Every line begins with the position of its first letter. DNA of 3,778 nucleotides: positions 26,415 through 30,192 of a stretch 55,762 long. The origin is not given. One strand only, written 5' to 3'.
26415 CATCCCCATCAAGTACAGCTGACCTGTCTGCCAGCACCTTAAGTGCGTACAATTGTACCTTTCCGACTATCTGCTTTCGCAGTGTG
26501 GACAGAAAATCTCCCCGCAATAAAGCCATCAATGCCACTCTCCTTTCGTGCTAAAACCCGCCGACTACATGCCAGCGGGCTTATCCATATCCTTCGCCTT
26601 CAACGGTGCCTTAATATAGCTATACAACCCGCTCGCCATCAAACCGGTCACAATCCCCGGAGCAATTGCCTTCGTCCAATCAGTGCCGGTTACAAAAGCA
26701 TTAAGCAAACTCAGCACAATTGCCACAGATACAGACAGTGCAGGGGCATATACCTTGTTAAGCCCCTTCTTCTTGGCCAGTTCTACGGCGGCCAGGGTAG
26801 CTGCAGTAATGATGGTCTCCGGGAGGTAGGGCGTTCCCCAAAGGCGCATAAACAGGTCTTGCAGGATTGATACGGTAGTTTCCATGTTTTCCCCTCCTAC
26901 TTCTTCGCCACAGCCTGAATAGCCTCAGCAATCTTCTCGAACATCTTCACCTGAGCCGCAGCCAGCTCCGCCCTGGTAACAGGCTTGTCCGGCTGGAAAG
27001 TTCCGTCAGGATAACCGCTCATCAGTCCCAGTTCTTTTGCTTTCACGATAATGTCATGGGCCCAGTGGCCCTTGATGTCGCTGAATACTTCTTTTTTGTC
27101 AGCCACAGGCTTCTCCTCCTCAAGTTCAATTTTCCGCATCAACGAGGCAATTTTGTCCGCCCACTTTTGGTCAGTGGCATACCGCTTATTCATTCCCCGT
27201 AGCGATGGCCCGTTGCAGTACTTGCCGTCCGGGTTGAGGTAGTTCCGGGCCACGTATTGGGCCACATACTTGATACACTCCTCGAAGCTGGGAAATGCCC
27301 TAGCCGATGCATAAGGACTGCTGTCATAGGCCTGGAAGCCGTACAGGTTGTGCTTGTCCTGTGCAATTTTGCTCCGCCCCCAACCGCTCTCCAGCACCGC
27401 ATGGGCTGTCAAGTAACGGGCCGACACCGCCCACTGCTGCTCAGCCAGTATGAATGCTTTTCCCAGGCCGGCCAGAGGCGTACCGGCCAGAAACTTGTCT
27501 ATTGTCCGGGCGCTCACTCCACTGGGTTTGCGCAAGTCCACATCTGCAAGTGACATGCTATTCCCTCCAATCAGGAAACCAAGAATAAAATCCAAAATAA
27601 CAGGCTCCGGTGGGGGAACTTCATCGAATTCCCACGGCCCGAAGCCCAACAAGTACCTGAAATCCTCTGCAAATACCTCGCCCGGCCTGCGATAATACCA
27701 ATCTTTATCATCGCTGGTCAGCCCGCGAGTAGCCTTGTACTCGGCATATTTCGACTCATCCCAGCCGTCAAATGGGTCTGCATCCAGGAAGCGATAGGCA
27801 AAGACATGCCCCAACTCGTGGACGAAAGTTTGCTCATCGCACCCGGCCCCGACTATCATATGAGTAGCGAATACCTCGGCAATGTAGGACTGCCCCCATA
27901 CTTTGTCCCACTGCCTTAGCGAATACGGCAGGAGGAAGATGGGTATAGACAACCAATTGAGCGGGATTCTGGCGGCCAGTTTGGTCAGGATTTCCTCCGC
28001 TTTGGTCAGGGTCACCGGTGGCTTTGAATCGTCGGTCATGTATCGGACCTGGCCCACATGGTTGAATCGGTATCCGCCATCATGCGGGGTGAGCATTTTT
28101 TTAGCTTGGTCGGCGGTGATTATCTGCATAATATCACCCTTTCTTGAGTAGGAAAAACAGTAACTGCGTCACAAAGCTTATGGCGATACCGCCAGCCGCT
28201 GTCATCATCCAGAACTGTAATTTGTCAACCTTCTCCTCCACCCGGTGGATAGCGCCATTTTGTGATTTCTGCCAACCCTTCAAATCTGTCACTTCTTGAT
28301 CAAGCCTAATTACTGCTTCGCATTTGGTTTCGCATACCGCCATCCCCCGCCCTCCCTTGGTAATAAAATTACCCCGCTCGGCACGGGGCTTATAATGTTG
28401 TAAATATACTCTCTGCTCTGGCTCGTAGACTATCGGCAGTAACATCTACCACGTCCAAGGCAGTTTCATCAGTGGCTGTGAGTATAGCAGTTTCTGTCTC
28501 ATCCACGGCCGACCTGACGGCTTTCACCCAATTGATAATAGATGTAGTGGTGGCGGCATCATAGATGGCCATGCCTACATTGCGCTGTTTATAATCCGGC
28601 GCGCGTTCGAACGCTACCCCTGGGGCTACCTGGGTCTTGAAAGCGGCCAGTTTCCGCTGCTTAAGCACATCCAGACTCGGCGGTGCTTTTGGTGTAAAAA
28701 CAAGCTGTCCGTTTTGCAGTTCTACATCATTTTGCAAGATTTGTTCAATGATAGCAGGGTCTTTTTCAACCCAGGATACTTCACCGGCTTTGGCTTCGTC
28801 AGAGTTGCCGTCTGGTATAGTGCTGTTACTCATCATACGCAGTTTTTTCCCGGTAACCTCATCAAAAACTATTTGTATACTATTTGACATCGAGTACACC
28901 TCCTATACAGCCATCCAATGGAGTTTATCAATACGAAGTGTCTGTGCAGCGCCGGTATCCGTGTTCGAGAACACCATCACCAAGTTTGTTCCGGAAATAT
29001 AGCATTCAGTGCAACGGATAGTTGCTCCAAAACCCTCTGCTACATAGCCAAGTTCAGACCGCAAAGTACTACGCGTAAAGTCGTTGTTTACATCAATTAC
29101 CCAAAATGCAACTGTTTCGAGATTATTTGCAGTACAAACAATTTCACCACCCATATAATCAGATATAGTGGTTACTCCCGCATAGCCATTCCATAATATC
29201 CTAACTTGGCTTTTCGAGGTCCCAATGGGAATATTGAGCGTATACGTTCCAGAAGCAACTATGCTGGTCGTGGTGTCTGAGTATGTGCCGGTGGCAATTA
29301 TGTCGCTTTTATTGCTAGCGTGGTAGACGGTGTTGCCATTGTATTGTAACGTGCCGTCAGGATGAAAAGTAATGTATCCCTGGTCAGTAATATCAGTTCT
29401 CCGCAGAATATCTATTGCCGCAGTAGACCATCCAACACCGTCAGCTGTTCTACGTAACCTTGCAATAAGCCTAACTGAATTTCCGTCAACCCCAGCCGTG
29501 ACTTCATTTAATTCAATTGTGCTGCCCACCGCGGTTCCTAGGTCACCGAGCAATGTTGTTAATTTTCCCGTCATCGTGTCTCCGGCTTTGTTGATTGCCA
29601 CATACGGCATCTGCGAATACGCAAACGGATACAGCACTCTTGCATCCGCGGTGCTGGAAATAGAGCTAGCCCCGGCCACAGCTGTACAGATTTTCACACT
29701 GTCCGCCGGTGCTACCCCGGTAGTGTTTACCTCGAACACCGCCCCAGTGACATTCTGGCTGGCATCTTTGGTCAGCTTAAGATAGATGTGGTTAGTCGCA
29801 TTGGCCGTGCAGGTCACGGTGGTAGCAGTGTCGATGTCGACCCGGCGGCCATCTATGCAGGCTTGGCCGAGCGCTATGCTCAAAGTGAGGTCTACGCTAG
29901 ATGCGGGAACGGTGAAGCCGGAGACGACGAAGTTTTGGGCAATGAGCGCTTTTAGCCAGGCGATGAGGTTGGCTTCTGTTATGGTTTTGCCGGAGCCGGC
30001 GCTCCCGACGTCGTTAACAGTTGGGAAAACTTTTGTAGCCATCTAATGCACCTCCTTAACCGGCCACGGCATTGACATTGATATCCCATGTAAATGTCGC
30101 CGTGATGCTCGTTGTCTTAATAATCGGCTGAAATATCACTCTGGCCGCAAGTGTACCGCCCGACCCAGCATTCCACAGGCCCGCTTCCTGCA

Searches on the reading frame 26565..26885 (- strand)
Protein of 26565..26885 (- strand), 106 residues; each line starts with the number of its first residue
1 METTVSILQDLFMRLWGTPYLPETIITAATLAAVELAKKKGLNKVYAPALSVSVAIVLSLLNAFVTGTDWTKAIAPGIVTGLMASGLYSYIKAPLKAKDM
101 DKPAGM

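Call 101: search_protein_families(library=phrogs, proteins=[window:26565-26885:-], max_evalue=0.001)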
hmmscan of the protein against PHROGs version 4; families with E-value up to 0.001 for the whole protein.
window:26565-26885:- (106 aa): 2 families
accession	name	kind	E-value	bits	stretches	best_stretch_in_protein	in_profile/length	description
phrog_1299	-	lysis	5.7e-17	62.3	1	24-101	11-90/100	holin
phrog_1129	-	lysis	4.2e-05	24.5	1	24-98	12-84/86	holin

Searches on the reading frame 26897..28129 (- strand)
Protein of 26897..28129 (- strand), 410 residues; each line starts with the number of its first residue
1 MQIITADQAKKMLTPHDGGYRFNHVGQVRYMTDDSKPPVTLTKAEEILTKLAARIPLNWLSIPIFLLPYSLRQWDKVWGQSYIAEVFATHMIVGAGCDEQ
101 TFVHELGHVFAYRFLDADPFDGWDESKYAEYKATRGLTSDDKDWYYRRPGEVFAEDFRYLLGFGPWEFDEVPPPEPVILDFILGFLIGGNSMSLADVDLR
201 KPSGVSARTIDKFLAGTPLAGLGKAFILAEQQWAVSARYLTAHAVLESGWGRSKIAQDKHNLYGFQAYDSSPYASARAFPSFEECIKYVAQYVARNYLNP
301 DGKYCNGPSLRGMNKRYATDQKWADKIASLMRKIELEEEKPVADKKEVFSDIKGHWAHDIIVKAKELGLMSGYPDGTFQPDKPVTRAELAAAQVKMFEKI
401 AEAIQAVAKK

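Call 12: search_protein_families(library=phrogs, proteins=[window:26897-28129:-], max_evalue=0.00001)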
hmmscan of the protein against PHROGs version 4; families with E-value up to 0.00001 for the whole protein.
window:26897-28129:- (410 aa): 10 families
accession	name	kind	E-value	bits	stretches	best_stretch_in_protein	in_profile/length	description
phrog_10341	-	lysis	2e-24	87.3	1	204-333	384-518/577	endolysin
phrog_25820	-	lysis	3.5e-15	57.1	1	196-339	117-255/265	endolysin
phrog_759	-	other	8.9e-13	48.8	1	197-334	459-608/625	tail associated cell-wall hydrolase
phrog_6700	-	lysis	2.7e-12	45.4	1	194-338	2435-2589/2898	endolysin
phrog_1047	-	tail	3.7e-11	42.8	1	228-338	1075-1191/1251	tail associated lysin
phrog_1696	-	tail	2e-09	36.1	1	345-392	1900-1947/2079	major tail protein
phrog_3513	-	lysis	1.3e-08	34.4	1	230-346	658-797/1434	endolysin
phrog_21853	-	unknown function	1.7e-08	35.1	1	195-334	241-392/409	-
phrog_12727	-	lysis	3.3e-07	30.9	1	230-268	18-56/393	endolysin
phrog_18032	-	lysis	3.4e-07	31.3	0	230-268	19-57/248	endolysin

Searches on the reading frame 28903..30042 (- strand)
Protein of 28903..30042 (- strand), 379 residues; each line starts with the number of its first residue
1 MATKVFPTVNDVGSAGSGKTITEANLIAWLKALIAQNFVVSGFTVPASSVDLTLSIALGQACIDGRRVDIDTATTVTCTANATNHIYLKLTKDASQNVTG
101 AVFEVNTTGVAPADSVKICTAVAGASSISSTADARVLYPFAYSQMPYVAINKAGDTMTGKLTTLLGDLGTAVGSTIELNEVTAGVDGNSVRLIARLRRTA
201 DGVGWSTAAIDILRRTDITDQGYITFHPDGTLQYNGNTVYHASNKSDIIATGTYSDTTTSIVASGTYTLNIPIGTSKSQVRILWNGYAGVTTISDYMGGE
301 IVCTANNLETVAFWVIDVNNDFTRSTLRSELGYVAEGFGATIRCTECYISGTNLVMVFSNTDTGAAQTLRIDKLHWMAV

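Call 12: search_protein_families(library=phrogs, proteins=[window:28903-30042:-], max_evalue=0.00001)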
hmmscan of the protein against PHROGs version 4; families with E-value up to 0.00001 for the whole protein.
window:28903-30042:- (379 aa): 1 family
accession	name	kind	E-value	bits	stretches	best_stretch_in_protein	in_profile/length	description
phrog_18555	-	unknown function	7.8e-06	26.8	1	40-136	54-133/317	-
